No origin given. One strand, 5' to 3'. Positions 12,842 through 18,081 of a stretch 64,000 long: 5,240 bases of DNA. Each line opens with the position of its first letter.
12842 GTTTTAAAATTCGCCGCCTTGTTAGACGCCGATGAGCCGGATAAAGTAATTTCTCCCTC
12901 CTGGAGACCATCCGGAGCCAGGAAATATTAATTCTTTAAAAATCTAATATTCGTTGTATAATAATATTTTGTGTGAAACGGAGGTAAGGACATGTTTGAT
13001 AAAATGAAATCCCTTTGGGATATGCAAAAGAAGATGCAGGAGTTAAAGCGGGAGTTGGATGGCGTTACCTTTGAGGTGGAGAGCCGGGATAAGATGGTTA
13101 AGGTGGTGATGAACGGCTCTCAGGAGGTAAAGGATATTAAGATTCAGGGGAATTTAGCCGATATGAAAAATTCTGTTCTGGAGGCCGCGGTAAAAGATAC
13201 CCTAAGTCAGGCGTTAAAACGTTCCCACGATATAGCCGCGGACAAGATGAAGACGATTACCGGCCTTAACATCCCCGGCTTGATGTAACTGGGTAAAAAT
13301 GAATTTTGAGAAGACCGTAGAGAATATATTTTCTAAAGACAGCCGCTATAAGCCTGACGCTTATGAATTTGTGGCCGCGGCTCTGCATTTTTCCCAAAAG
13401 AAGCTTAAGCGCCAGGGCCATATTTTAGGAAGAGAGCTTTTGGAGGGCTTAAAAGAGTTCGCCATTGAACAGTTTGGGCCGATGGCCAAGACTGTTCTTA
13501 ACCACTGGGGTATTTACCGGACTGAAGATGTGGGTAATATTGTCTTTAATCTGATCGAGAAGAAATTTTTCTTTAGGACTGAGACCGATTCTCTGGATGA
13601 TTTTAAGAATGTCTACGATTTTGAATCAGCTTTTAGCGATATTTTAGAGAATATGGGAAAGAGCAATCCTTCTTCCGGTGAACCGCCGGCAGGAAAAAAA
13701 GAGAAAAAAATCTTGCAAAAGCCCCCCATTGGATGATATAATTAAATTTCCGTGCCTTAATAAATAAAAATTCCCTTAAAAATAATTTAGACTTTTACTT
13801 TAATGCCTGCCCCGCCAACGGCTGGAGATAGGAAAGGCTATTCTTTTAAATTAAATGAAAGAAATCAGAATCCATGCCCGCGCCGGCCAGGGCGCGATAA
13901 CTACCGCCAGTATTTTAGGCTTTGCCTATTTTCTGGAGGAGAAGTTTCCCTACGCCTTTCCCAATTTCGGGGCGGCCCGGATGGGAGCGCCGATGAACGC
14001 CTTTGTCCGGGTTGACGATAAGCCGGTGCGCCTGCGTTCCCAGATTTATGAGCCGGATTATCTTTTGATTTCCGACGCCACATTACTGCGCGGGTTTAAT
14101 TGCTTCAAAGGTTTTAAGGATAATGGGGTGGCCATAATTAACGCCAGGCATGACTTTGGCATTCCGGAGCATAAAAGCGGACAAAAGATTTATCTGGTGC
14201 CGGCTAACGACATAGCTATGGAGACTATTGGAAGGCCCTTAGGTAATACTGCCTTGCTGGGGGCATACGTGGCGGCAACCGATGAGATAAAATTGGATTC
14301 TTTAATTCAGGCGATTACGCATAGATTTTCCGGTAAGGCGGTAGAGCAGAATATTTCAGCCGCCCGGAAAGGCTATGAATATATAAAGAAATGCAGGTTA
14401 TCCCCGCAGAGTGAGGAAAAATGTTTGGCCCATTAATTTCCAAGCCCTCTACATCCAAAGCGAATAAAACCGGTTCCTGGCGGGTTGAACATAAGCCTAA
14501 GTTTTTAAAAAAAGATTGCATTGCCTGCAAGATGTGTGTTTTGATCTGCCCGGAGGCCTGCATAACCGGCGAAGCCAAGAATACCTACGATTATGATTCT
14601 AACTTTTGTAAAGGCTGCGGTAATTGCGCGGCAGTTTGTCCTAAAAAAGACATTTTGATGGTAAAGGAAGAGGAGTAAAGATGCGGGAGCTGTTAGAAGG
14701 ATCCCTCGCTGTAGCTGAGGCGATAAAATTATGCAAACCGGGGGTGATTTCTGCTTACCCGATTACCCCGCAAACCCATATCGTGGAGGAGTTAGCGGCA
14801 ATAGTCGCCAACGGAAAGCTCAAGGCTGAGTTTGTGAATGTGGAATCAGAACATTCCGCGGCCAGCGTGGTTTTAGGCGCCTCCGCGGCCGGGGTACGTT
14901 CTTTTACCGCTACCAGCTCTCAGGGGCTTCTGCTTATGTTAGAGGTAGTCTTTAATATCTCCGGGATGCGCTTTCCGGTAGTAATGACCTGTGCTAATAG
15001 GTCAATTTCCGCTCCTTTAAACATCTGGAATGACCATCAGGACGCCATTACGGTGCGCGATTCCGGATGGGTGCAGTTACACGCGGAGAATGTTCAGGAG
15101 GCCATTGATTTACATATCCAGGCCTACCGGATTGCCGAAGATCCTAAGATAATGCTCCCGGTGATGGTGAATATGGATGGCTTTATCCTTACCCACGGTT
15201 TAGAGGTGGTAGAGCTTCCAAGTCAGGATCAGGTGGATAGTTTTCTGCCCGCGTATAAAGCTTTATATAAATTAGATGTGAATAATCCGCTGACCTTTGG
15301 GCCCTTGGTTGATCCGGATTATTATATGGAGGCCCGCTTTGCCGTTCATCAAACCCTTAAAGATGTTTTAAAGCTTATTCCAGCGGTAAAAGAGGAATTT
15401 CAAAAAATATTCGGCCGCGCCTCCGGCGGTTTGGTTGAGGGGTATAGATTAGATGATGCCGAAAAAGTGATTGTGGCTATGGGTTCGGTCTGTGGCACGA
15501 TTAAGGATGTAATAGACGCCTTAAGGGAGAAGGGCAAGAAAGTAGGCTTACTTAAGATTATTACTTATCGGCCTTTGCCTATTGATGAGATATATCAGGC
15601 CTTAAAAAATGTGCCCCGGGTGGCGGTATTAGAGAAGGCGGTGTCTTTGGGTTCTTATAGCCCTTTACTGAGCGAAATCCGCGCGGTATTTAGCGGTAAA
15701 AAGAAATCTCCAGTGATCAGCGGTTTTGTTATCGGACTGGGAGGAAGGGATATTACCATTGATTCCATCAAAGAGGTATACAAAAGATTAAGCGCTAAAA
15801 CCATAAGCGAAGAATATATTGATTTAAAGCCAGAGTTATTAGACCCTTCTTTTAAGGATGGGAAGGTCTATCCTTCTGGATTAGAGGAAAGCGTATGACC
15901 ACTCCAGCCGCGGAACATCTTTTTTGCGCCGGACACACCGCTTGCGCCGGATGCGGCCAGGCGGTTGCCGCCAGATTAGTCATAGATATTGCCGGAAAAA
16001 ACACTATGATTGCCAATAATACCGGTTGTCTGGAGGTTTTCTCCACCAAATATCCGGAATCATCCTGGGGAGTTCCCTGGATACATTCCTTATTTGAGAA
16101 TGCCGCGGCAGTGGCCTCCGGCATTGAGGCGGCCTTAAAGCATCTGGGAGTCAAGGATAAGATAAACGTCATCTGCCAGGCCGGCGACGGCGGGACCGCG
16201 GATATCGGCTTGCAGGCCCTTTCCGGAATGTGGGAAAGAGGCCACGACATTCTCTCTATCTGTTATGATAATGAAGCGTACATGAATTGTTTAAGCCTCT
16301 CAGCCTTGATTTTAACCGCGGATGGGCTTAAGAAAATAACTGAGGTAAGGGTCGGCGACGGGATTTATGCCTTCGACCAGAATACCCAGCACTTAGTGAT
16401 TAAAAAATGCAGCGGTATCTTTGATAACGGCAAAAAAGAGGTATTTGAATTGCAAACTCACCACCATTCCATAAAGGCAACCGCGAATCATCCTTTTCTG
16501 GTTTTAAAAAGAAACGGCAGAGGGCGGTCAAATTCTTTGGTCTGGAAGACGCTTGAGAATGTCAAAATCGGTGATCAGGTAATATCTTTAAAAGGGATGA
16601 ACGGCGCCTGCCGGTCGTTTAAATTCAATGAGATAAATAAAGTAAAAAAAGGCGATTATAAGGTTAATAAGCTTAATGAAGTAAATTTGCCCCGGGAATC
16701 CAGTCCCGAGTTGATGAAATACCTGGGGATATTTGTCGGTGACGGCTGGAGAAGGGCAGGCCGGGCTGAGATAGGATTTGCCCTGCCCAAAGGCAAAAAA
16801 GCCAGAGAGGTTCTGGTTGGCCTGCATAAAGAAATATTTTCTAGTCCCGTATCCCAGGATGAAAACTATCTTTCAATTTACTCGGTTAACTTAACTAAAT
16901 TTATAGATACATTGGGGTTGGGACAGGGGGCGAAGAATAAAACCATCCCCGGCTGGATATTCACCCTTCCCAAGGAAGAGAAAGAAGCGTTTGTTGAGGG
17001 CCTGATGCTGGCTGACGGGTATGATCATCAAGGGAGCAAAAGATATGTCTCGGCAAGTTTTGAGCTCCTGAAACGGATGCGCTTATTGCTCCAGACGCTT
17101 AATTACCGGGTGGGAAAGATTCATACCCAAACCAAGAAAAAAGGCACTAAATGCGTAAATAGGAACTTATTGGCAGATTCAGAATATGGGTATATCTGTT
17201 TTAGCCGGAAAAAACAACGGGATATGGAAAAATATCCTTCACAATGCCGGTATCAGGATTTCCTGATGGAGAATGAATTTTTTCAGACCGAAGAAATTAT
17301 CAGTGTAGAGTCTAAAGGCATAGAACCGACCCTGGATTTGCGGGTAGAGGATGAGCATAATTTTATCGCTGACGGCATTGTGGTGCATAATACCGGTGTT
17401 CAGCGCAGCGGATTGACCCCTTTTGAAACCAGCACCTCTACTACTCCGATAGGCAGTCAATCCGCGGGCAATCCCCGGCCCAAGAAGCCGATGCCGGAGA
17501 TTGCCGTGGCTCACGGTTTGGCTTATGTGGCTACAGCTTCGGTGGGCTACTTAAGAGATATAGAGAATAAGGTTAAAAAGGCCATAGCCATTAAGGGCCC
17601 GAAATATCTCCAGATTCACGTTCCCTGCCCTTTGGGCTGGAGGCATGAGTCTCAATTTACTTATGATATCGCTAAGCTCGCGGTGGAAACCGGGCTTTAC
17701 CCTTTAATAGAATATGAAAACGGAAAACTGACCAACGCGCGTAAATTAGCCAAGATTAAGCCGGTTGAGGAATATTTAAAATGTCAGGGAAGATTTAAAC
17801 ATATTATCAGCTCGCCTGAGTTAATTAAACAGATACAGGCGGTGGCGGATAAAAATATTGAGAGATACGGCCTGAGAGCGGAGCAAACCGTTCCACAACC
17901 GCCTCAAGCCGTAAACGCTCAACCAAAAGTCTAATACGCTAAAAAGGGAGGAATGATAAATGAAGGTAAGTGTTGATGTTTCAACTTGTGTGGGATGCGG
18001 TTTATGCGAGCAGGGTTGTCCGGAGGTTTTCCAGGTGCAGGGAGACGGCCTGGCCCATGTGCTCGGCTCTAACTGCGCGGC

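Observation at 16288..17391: Homing-endonuclease intein inside the TPP-binding beta subunit of pyruvate:ferredoxin oxidoreductase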

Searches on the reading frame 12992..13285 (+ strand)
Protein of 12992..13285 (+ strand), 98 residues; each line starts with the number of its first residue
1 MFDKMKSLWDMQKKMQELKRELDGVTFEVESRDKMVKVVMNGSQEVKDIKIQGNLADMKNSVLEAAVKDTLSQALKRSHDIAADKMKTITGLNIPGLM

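Call 59: search_protein_families(library=pfam, proteins=[window:12992-13285:+], max_evalue=0.001)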
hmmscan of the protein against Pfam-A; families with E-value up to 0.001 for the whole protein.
window:12992-13285:+ (98 aa): 1 family
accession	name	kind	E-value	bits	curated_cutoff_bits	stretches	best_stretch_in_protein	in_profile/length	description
PF02575.21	YbaB_DNA_bd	-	4e-20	72.2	25.5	1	5-91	1-88/91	YbaB/EbfC DNA-binding family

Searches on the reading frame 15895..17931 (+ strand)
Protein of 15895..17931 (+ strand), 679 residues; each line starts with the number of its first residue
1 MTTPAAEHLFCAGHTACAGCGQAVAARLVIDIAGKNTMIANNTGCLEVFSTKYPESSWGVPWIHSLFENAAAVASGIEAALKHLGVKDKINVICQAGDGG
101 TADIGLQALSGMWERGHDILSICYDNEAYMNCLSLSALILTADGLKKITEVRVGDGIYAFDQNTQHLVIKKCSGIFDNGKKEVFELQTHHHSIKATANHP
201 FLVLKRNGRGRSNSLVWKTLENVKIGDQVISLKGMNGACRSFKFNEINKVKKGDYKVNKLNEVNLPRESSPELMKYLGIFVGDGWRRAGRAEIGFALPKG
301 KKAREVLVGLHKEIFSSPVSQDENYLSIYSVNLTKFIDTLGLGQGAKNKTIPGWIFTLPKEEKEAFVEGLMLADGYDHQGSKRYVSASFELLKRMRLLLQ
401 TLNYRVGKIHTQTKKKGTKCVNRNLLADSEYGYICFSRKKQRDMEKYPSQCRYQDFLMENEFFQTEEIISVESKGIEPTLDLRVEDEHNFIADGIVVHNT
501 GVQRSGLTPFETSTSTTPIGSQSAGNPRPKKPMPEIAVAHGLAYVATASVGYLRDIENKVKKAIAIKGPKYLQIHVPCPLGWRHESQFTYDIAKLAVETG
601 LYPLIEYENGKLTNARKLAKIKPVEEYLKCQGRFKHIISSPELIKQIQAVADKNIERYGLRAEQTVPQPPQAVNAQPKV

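Call 4: search_protein_families(library=pfam, proteins=[window:15895-17931:+], max_evalue=0.1)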
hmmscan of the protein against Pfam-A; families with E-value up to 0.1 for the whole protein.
window:15895-17931:+ (679 aa): 5 families
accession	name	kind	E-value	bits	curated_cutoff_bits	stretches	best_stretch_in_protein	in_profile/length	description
PF02775.26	TPP_enzyme_C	-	3.9e-15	56.4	21.9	1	43-131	2-87/151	Thiamine pyrophosphate enzyme, C-terminal TPP binding domain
PF14890.11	Intein_splicing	-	1.7e-13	51.1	35.8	1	139-499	2-155/155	Intein splicing domain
PF01079.26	Hint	-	8.3e-06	26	29.7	1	129-252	10-137/213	Hint module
PF07591.16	PT-HINT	-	2.2e-05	25.2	27.7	1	138-245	1-103/137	Pretoxin HINT domain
PF14528.11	LAGLIDADG_3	-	0.00027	21.6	22.5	1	362-423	2-65/82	LAGLIDADG-like domain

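Call 5: search_protein_families(library=ncbifam, proteins=[window:15895-17931:+], max_evalue=0.1)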
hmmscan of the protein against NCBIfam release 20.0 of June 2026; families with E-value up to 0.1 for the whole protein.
window:15895-17931:+ (679 aa): 20 families
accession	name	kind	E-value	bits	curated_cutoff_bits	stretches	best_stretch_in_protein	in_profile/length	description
NF008819.1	PRK11865.1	equivalog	4.2e-109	364.4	405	2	493-660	127-298/300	pyruvate synthase subunit PorB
NF008818.0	PRK11864.1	subfamily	1.1e-90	303.8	405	2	496-656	131-290/300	3-methyl-2-oxobutanoate dehydrogenase subunit beta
NF045792.1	OxalOxredbeta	equivalog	4.4e-81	272.3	590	2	496-662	140-307/311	oxalate oxidoreductase subunit beta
NF045766.1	PhenlGlyoxDHPadI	equivalog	5.1e-61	206.8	700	2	496-656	270-431/443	NADH-dependent phenylglyoxylate dehydrogenase subunit beta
NF005852.0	PRK07773.1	equivalog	3.3e-17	62.1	780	2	132-229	398-490/886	replicative DNA helicase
TIGR02176.1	pyruv_ox_red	equivalog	3.4e-15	55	911.35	2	15-84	808-884/1167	pyruvate:ferredoxin (flavodoxin) oxidoreductase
NF038098.1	GyrA_w_intein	exception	5e-12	44.6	1850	2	172-415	163-389/1232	intein-containing DNA gyrase subunit A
NF038162.1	RtcB_rel_intein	exception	8.7e-10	37.2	1150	1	442-503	518-582/961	intein-containing RtcB family protein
NF008820.0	PRK11866.1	equivalog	1e-09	38.2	402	2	493-589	121-211/287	2-oxoacid ferredoxin oxidoreductase subunit beta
TIGR02177.1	PorB_KorB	subfamily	1.4e-09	37.9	261.9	2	34-129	27-111/286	2-oxoacid:acceptor oxidoreductase, beta subunit, pyruvate/2-ketoisovalerate family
NF011418.0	PRK14845.1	equivalog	1.2e-08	33.3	756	2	188-446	99-310/1049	translation initiation factor IF-2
NF041171.1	Oxoac_fdxbeta_Archa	equivalog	4e-08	32.9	423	1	29-129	24-113/296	2-oxoacid:ferredoxin oxidoreductase subunit beta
NF045703.1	rSAM_Tes_intein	exception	3.1e-07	28.6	1700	1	269-423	367-525/1040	tetraether lipid synthase Tes, intein-containing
NF006207.0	PRK08332.1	equivalog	5.7e-07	27.1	2400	1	245-502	974-1244/1684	vitamin B12-dependent ribonucleotide reductase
TIGR01443.1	intein_Cterm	domain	1e-06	28.8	15.6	1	481-500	4-24/24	intein C-terminal splicing region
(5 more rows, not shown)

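Call 13: find_encoding_contigs(protein=window:15895-17931:+, flank=3000, max_places=4)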
Protein window:15895-17931:+ (679 aa): 1 contig read that carries it; 1 place shown.
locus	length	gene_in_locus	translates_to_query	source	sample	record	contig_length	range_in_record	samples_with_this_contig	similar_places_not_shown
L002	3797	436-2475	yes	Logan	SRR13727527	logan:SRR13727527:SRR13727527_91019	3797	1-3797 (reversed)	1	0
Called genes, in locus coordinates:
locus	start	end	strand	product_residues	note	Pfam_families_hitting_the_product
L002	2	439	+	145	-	?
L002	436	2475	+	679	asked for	PF02775:TPP_enzyme_C, PF01079:Hint (weak), PF07591:PT-HINT (faint), PF14890:Intein_splicing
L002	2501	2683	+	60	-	PF12797:Fer4_2 (weak), PF00037:Fer4 (faint), PF13459:Fer4_15, PF13370:Fer4_13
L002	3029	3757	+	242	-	-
